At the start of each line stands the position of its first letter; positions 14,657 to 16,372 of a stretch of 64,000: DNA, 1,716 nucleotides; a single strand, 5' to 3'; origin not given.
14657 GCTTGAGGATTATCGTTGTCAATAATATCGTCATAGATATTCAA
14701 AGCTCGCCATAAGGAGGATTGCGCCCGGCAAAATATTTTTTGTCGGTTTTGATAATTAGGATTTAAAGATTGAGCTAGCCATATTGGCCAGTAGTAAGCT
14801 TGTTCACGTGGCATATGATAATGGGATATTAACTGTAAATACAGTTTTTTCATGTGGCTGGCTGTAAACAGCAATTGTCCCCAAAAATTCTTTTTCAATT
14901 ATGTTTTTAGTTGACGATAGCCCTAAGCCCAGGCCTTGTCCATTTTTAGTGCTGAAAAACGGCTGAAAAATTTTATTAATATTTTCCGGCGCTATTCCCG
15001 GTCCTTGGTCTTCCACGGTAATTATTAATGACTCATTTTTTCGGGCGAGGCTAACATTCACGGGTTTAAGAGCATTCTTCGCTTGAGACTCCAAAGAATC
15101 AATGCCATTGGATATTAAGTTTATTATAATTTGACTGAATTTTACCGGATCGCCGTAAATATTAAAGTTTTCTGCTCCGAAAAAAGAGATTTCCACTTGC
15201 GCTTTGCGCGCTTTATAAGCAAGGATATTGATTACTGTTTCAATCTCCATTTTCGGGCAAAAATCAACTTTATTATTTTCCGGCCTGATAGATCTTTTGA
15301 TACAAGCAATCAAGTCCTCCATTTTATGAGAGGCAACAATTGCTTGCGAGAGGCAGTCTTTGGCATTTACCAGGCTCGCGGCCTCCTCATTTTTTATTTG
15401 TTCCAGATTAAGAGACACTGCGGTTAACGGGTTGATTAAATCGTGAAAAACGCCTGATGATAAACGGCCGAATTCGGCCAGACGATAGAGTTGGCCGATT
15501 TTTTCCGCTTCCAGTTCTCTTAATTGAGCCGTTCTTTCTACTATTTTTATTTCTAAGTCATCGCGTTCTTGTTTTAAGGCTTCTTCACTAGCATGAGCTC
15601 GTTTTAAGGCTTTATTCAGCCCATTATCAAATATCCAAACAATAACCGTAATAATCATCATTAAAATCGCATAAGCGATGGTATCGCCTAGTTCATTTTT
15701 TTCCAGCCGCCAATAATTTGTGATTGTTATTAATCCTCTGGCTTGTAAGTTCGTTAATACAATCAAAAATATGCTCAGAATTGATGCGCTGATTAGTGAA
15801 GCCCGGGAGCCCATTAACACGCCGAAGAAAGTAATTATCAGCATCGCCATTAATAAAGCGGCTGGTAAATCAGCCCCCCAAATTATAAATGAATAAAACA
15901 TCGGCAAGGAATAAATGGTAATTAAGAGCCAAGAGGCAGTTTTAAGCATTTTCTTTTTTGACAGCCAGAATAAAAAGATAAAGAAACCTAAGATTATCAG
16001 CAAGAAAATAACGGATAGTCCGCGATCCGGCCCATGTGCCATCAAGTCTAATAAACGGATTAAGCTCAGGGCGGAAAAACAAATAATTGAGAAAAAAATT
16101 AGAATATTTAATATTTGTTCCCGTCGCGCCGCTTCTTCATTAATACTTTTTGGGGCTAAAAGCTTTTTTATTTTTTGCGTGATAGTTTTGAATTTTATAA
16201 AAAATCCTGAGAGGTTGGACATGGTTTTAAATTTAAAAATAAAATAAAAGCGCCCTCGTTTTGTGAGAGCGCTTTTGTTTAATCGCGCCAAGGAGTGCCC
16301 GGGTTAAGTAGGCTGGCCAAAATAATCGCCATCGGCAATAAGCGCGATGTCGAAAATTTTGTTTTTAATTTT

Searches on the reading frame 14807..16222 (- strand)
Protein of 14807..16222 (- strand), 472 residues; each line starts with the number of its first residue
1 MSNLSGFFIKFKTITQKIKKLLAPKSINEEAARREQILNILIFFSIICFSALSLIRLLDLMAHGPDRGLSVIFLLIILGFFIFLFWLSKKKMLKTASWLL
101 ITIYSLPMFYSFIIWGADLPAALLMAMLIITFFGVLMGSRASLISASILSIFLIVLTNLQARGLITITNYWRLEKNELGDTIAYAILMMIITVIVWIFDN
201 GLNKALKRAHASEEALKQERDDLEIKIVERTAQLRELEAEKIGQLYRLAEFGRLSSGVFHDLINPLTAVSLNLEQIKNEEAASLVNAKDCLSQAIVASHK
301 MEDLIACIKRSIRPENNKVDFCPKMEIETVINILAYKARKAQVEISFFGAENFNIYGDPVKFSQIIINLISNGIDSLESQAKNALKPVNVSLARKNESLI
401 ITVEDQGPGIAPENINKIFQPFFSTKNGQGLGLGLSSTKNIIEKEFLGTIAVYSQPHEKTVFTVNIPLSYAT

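Call 70: search_protein_families(library=pfam, proteins=[window:14807-16222:-], max_evalue=0.00001)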
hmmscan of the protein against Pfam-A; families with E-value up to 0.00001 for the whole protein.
window:14807-16222:- (472 aa): 1 family
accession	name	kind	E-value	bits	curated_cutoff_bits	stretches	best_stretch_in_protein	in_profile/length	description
PF02518.31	HATPase_c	-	1.4e-21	77.4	26.4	1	357-468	1-109/111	Histidine kinase-, DNA gyrase B-, and HSP90-like ATPase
